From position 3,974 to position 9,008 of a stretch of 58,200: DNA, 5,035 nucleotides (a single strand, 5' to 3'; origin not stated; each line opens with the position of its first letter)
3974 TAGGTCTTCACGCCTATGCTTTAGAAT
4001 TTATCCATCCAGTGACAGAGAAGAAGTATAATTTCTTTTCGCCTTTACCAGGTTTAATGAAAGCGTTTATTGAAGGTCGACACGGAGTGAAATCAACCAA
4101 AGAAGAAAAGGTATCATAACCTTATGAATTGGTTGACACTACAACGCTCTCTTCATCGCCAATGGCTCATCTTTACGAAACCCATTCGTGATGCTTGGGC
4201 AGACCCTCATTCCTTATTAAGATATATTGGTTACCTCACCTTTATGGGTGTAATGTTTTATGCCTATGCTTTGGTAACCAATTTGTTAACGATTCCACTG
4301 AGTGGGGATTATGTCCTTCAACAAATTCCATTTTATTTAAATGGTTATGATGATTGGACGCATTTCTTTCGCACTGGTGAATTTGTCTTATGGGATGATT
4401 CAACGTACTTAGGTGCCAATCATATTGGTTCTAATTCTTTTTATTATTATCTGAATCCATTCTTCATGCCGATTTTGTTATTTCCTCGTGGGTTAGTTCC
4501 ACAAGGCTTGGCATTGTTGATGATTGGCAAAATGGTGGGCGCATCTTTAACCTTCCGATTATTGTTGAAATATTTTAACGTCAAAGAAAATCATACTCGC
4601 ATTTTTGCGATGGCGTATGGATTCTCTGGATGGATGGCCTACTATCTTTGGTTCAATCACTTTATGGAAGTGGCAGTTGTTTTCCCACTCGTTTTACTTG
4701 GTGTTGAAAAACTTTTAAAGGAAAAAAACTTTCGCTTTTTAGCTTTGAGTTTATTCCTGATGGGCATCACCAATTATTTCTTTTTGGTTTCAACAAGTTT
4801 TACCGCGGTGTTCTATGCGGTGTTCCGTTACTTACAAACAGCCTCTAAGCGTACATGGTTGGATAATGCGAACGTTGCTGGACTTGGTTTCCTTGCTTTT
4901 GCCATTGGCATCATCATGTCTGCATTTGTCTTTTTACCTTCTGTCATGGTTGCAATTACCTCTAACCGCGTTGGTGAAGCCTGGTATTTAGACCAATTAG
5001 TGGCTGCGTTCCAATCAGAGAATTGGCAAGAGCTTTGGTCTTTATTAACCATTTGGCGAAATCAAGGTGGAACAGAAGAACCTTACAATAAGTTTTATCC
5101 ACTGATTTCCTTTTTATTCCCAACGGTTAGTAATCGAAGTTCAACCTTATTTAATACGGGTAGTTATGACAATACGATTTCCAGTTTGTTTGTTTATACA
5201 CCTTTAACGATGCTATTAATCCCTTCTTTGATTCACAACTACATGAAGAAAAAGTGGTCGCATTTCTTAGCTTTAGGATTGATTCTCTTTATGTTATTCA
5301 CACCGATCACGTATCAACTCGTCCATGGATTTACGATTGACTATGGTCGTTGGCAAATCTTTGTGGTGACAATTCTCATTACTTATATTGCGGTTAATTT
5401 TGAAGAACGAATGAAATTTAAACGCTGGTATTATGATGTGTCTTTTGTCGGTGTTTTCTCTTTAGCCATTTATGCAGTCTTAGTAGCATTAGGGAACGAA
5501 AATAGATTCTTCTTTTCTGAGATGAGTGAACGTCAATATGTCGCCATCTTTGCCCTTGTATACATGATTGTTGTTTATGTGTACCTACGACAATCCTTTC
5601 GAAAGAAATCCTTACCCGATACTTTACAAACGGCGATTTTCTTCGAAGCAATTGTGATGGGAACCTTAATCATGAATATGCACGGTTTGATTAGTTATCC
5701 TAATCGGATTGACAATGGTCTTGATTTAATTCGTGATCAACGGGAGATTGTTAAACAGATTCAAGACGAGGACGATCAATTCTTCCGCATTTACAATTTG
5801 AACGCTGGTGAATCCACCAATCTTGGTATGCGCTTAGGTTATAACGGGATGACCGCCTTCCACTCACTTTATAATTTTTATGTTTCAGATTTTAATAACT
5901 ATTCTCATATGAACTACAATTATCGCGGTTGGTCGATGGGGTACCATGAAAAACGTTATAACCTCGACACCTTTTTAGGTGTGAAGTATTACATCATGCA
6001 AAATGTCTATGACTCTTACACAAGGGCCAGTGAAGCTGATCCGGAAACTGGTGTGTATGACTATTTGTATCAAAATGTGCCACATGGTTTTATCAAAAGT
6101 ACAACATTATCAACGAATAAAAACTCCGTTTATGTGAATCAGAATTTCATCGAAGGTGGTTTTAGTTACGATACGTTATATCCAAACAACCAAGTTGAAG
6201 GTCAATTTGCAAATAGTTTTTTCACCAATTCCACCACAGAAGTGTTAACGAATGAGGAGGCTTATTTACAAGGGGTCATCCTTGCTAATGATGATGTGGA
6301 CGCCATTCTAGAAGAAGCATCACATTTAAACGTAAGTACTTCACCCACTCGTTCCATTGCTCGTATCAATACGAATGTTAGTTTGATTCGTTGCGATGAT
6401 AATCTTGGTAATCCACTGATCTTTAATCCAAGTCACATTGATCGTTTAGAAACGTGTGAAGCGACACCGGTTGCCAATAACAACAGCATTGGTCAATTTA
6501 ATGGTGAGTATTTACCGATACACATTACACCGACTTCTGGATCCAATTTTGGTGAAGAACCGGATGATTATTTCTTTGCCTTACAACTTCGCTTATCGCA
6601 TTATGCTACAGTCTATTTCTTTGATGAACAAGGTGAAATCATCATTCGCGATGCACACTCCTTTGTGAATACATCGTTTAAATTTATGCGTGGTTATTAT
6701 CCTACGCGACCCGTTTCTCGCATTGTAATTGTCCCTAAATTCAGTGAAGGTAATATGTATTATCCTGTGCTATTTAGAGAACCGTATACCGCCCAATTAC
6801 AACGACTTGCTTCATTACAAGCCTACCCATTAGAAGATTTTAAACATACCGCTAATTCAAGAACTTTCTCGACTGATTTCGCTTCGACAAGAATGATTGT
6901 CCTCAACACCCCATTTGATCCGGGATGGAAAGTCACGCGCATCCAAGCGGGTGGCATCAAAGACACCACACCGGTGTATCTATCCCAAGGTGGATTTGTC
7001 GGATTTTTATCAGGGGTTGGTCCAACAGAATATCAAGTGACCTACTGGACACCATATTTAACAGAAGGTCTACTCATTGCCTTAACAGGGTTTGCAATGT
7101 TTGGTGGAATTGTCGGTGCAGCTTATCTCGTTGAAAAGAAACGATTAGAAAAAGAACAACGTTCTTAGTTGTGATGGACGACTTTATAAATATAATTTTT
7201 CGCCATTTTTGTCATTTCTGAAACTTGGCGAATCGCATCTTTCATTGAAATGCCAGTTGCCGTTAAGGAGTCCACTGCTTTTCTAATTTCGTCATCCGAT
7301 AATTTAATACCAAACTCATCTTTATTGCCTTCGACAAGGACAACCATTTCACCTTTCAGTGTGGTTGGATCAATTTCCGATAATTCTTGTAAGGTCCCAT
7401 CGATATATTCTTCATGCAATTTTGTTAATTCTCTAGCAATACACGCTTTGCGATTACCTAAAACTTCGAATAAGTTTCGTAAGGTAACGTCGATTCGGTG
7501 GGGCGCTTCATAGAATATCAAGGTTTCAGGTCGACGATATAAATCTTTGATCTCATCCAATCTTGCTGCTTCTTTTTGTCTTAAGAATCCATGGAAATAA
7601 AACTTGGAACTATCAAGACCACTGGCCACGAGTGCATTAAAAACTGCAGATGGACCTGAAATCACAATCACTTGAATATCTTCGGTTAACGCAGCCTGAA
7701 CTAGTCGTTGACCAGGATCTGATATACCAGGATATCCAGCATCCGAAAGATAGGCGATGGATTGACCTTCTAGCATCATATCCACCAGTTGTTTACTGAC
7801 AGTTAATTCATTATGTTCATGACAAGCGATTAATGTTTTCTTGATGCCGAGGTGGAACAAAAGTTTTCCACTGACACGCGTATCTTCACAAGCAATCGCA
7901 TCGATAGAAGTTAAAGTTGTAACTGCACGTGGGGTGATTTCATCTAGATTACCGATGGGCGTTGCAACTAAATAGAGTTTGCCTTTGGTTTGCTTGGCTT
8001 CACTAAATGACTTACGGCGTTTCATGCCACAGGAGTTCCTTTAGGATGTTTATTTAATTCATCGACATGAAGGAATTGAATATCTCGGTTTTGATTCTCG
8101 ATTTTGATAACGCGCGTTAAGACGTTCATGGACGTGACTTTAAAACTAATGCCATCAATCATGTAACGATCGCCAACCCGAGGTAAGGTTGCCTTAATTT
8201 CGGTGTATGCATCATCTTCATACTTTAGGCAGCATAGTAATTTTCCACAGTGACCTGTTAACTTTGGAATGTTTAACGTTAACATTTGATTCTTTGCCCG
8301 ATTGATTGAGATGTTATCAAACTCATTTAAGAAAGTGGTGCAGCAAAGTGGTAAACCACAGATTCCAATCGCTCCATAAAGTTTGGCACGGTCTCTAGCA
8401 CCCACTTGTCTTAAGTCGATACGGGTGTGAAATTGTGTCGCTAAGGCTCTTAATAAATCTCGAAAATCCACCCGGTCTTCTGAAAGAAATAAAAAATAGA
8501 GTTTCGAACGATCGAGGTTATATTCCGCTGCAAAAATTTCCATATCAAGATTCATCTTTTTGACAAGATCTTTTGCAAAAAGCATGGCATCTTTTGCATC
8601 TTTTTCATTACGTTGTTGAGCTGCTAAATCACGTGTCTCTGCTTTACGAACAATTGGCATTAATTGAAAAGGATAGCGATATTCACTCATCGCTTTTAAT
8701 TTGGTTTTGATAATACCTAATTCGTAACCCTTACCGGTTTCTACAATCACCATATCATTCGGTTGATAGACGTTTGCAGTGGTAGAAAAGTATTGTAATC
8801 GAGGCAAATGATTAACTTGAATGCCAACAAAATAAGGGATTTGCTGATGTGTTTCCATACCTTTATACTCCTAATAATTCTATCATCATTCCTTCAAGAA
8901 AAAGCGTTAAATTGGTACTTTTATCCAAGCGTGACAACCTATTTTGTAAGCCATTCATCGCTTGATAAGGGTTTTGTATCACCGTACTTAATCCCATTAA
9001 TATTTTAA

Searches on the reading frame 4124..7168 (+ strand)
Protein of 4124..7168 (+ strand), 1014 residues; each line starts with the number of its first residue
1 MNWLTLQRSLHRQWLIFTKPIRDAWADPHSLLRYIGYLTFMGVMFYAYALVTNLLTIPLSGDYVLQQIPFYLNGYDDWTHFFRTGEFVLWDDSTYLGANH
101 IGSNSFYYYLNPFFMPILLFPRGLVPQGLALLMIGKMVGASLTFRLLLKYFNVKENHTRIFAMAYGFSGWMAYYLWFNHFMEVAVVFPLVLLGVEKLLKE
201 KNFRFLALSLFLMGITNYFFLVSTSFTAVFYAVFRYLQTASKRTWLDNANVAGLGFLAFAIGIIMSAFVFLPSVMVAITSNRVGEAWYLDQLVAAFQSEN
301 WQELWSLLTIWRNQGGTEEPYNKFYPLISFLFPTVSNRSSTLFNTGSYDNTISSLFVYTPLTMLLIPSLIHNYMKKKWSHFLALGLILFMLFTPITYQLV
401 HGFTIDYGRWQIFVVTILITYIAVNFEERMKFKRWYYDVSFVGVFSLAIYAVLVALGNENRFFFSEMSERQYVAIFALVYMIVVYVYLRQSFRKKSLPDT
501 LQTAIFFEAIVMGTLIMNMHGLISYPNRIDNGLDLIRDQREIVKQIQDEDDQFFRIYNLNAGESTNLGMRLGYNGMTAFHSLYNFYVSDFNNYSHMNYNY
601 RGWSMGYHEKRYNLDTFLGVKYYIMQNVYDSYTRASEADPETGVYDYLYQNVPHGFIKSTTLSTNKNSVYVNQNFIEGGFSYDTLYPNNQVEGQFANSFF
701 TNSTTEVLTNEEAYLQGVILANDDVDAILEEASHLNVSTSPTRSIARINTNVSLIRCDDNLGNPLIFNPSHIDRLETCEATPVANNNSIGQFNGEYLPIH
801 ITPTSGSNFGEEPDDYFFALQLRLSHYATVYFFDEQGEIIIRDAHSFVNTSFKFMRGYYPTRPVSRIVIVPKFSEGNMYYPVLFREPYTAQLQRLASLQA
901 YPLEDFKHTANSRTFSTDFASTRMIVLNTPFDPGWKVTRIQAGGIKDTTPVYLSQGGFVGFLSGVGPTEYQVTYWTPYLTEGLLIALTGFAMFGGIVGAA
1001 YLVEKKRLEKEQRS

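Call 78: search_protein_families(library=pfam, proteins=[window:4124-7168:+], max_evalue=0.0001)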
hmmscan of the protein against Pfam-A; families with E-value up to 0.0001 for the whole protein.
window:4124-7168:+ (1014 aa): 1 family
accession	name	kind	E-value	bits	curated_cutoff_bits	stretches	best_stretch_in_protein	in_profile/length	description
PF09586.16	YfhO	-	3.6e-51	175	28.5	2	318-985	245-834/835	Bacterial membrane protein YfhO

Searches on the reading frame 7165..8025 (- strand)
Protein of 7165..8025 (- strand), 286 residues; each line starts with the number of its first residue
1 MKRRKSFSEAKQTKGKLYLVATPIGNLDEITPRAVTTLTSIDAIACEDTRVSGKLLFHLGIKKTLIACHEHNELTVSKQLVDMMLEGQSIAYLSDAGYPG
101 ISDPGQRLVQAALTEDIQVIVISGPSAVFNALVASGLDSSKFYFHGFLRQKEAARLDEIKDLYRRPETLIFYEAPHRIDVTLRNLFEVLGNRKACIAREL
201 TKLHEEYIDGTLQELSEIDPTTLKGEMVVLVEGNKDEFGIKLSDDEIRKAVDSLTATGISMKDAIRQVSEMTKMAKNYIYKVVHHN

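Call 78: search_protein_families(library=pfam, proteins=[window:7165-8025:-], max_evalue=0.0001)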
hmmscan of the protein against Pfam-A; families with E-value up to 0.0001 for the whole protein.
window:7165-8025:- (286 aa): 1 family
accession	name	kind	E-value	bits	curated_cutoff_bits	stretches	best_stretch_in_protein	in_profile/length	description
PF00590.25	TP_methylase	-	2e-28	100.2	27.8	1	16-215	1-211/212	Tetrapyrrole (Corrin/Porphyrin) Methylases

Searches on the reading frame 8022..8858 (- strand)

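Call 78: search_protein_families(library=pfam, proteins=[window:8022-8858:-], max_evalue=0.0001)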
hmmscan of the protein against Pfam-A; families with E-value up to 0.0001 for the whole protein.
window:8022-8858:- (278 aa): 1 family
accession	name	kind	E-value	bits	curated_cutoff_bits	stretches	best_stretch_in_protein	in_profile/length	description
PF04468.17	PSP1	-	1e-26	93.5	27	1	68-152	2-86/86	PSP1 C-terminal conserved region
